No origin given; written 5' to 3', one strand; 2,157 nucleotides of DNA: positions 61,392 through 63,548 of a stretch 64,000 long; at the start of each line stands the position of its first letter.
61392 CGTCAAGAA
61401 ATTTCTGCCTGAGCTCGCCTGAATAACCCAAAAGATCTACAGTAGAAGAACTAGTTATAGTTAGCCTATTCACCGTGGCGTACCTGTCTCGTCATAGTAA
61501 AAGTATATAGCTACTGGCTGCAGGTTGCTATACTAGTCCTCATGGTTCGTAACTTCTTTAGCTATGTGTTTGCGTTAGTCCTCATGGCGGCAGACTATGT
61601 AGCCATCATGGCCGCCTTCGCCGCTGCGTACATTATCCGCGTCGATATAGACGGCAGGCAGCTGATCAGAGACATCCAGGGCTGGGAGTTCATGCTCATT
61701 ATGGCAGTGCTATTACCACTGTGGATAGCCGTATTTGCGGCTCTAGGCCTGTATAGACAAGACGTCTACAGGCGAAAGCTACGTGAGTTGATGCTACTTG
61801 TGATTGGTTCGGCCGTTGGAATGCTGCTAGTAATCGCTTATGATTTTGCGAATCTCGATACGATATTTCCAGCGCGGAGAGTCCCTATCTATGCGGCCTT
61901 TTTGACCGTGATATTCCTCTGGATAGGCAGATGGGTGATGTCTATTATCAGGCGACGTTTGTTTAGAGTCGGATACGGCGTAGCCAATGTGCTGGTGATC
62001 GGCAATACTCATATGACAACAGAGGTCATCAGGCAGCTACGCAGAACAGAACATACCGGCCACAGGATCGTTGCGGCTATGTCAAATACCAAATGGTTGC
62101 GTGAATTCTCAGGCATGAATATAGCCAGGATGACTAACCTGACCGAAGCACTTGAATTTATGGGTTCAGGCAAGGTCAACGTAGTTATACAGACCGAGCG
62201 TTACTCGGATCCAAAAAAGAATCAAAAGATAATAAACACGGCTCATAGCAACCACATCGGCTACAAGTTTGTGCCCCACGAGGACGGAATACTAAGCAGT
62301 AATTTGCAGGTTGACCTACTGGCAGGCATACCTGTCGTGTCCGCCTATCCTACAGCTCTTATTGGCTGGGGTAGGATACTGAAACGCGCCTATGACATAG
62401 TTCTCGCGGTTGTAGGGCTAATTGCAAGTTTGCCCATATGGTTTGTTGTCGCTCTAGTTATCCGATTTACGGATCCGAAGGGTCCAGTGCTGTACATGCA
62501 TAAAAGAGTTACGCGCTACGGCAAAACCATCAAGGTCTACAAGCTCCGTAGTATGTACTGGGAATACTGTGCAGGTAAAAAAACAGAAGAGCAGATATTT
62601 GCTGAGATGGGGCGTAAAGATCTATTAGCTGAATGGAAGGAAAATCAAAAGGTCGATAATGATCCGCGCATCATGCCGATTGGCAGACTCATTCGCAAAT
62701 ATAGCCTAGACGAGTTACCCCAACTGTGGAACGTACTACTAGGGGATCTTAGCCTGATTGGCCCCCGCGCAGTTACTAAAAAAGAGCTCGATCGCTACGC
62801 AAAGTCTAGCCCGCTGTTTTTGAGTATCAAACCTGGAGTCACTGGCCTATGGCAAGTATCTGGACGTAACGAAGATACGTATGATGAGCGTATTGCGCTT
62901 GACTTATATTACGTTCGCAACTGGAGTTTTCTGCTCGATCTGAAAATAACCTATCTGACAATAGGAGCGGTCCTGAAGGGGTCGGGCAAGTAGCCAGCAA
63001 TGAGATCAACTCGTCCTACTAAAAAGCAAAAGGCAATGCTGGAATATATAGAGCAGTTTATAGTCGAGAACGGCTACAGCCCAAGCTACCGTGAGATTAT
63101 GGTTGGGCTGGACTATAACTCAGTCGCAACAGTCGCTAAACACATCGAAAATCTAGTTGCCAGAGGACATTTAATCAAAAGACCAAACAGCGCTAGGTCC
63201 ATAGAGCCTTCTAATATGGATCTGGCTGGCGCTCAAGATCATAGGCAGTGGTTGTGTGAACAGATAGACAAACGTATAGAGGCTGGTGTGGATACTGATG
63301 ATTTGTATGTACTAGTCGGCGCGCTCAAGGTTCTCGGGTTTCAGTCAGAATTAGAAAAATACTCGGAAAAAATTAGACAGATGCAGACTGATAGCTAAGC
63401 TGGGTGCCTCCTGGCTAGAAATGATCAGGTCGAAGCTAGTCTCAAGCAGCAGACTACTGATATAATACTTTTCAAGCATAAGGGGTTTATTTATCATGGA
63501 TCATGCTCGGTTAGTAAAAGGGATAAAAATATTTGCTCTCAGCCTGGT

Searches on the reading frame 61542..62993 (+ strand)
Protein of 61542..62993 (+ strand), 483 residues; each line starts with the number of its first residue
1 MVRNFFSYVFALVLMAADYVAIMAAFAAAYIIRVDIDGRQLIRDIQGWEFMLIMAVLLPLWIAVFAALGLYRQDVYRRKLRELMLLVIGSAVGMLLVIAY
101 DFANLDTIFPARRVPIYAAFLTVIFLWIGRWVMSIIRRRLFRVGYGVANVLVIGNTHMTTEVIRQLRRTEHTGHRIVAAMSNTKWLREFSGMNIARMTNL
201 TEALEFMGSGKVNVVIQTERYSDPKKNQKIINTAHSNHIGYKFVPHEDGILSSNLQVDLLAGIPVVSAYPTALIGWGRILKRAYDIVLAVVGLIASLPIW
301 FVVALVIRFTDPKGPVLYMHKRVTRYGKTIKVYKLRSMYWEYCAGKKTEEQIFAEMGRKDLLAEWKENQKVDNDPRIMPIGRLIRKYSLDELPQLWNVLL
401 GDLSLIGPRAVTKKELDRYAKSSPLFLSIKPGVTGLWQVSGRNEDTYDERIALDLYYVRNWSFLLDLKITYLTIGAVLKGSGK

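Call 55: search_protein_families(library=pfam, proteins=[window:61542-62993:+], max_evalue=0.00001)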
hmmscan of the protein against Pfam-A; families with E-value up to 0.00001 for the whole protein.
window:61542-62993:+ (483 aa): 2 families
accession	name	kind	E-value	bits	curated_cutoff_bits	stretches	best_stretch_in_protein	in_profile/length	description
PF02397.22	Bac_transf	-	1.3e-58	198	27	1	281-479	1-179/179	Bacterial sugar transferase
PF13727.12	CoA_binding_3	-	1.4e-08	35.3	25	1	67-233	2-163/175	CoA-binding domain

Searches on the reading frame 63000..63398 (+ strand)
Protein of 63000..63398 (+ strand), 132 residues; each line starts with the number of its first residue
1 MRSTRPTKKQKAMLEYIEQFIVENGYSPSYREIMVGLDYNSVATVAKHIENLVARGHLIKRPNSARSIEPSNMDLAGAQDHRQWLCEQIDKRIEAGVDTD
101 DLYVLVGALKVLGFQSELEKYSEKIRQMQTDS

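Call 55: search_protein_families(library=pfam, proteins=[window:63000-63398:+], max_evalue=0.00001)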
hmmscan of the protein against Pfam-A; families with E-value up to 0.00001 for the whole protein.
window:63000-63398:+ (132 aa): 1 family
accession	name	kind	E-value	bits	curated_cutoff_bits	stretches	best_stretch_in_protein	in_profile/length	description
PF01726.22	LexA_DNA_bind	-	9e-12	45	23.7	1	7-66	5-64/65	LexA DNA binding domain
